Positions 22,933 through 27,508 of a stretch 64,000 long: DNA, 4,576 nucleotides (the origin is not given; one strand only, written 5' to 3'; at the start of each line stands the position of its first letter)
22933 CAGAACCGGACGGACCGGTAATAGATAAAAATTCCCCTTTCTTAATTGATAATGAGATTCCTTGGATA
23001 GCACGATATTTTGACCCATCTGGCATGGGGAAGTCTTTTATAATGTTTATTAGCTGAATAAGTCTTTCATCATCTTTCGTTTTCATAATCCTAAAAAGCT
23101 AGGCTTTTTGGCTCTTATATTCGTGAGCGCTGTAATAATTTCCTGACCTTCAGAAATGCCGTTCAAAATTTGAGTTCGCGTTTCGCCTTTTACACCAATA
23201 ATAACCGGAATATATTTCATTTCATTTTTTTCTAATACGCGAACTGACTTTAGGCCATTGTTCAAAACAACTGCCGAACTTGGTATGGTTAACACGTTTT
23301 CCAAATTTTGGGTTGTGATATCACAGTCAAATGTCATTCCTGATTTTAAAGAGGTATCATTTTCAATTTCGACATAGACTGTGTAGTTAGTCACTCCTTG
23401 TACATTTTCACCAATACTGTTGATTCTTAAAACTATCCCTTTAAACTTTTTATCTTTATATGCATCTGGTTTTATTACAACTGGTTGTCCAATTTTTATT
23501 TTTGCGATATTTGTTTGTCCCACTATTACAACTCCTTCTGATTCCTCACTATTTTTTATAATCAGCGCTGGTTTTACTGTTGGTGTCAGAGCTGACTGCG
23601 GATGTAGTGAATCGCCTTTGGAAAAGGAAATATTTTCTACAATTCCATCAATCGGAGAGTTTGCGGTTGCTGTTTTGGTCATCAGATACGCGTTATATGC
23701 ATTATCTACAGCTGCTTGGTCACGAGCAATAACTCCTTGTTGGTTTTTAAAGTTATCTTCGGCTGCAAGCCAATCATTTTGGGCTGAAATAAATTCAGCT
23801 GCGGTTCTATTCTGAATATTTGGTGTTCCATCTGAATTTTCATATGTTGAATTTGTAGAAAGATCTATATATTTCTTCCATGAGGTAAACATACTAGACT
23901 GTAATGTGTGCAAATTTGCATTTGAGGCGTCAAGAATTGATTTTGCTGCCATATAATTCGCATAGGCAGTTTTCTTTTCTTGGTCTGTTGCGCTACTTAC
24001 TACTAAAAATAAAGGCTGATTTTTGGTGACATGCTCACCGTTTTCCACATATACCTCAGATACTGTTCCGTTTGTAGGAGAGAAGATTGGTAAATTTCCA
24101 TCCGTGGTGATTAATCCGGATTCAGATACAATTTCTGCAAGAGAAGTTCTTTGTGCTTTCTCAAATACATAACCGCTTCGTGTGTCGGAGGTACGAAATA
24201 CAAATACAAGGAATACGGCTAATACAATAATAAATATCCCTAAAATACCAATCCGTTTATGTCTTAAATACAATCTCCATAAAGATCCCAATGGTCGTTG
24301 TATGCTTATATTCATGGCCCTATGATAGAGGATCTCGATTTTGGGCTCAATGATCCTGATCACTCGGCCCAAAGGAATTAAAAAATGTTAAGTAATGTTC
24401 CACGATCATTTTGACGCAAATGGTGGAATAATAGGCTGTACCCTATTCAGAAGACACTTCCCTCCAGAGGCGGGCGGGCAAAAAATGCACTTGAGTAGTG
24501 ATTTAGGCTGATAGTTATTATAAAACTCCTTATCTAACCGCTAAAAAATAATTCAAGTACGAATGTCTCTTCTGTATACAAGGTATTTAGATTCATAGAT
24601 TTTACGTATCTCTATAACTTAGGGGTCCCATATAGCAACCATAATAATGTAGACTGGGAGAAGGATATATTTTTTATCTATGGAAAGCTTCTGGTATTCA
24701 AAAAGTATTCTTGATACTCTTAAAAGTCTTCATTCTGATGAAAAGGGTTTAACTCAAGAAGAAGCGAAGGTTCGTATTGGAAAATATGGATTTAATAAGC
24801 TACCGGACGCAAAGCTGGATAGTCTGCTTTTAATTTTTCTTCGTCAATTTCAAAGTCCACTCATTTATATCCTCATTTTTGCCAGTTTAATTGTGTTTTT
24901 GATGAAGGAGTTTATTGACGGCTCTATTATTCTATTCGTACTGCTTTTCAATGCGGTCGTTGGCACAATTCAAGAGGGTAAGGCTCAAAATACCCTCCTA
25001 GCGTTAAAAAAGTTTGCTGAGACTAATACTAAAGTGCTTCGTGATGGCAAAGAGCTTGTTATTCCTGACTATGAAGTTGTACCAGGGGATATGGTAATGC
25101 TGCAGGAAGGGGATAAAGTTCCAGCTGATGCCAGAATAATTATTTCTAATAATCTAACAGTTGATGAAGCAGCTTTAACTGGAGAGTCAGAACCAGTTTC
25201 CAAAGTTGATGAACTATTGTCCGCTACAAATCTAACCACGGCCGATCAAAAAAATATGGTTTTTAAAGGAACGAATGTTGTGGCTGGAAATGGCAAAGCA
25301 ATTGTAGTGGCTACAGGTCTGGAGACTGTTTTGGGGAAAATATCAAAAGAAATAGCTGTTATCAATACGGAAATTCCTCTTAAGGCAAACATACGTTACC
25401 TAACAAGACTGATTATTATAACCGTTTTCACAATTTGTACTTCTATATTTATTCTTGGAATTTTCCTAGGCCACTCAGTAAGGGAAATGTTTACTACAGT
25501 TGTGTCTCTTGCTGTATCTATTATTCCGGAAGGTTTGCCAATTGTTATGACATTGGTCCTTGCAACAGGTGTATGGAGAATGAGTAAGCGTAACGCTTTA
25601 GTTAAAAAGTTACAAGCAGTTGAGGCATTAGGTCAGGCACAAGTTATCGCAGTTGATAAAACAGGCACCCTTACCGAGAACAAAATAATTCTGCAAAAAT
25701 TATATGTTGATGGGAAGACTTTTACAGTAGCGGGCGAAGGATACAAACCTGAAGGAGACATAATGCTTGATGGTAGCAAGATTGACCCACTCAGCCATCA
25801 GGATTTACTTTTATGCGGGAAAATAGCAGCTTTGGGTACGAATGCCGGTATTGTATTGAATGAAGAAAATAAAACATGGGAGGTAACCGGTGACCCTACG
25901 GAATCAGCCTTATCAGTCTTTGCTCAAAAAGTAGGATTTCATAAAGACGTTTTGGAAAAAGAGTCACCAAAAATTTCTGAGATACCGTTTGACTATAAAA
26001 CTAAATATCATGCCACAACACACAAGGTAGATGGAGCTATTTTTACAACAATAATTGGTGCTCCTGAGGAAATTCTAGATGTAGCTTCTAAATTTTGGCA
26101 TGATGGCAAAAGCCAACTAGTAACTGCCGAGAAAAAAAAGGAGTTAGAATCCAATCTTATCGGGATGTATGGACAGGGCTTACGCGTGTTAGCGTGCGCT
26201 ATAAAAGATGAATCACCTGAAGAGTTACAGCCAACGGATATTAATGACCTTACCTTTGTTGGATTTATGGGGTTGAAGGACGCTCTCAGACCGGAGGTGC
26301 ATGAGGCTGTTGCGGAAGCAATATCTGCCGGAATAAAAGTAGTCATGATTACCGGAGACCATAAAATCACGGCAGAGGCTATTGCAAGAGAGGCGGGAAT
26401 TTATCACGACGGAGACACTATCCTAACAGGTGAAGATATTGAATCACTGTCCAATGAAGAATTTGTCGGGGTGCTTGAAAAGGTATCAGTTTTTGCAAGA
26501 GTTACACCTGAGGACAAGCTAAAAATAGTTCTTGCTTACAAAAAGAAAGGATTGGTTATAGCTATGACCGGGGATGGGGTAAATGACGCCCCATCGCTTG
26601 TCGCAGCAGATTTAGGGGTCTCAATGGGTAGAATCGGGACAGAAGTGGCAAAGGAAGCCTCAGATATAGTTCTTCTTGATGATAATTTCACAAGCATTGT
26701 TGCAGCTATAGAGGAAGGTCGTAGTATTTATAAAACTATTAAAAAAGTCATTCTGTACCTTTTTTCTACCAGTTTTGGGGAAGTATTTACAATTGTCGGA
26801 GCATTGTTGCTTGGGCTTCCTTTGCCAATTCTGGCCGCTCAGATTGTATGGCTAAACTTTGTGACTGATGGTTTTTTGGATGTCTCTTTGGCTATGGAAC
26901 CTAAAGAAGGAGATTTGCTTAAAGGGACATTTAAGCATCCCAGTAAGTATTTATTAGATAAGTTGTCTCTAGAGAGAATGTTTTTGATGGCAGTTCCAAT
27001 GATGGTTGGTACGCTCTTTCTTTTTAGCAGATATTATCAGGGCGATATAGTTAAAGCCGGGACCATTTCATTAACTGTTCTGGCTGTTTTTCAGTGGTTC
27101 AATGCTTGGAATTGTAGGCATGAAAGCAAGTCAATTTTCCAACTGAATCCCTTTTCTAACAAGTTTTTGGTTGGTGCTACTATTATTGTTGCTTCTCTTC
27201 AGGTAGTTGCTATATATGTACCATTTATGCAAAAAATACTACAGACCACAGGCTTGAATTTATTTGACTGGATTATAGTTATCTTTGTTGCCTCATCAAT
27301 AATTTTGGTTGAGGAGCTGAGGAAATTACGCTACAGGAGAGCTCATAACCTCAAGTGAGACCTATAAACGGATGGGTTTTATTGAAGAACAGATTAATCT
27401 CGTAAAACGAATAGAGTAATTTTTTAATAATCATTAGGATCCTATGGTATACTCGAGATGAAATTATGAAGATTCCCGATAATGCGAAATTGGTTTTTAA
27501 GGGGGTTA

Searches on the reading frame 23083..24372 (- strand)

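Call 83: search_protein_families(library=pfam, proteins=[window:23083-24372:-], max_evalue=0.00001)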
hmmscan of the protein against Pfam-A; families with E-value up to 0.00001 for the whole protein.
window:23083-24372:- (429 aa): 2 families
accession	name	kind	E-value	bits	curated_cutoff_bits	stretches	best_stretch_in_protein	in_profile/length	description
PF13437.12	HlyD_3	-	1.3e-10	42.4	22.2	0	238-345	3-106/106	HlyD family secretion protein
PF16576.10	HlyD_D23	-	1e-09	38.4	30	1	96-346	22-212/214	Barrel-sandwich domain of CusB or HlyD membrane-fusion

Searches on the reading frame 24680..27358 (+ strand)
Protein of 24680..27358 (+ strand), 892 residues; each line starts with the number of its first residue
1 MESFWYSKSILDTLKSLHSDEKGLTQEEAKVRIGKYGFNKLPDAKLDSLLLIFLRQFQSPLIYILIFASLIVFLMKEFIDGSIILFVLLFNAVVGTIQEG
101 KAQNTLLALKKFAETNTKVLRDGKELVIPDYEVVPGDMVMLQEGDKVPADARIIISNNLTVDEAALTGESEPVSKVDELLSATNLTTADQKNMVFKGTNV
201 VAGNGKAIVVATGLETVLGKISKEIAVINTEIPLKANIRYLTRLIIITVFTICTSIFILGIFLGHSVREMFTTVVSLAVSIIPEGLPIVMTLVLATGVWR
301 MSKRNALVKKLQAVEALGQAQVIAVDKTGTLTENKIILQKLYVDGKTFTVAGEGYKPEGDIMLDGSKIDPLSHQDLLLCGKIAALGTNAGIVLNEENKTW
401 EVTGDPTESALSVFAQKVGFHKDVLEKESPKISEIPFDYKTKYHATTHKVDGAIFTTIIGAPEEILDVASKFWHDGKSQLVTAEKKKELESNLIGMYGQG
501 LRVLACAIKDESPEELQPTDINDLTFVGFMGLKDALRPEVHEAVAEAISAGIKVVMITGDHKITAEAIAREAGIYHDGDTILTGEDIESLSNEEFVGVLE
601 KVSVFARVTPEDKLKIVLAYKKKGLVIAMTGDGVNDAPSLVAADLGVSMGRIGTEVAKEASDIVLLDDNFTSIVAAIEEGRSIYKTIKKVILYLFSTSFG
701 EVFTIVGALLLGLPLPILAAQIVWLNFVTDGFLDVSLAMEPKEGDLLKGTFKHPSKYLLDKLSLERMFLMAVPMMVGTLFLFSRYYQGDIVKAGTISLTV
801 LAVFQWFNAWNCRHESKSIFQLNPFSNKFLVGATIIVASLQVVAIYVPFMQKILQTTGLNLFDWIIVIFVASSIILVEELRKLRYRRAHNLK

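Call 83: search_protein_families(library=pfam, proteins=[window:24680-27358:+], max_evalue=0.00001)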
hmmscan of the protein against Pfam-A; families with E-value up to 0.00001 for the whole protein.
window:24680-27358:+ (892 aa): 5 families
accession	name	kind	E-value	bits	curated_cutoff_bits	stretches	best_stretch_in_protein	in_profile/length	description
PF00122.25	E1-E2_ATPase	-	1.8e-48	164.9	28.1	1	113-304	3-181/181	E1-E2 ATPase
PF00689.26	Cation_ATPase_C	-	3.7e-42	144.5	27.3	1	714-883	1-174/175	Cation transporting ATPase, C-terminus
PF00690.31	Cation_ATPase_N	-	1.1e-18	67.1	20.4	1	5-71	1-68/69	Cation transporter/ATPase, N-terminus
PF00702.32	Hydrolase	-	2.3e-18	67.7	26.4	1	496-644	53-191/191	haloacid dehalogenase-like hydrolase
PF13246.12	Cation_ATPase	-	1.2e-17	64.2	21.7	1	392-470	9-89/91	Cation transport ATPase (P-type)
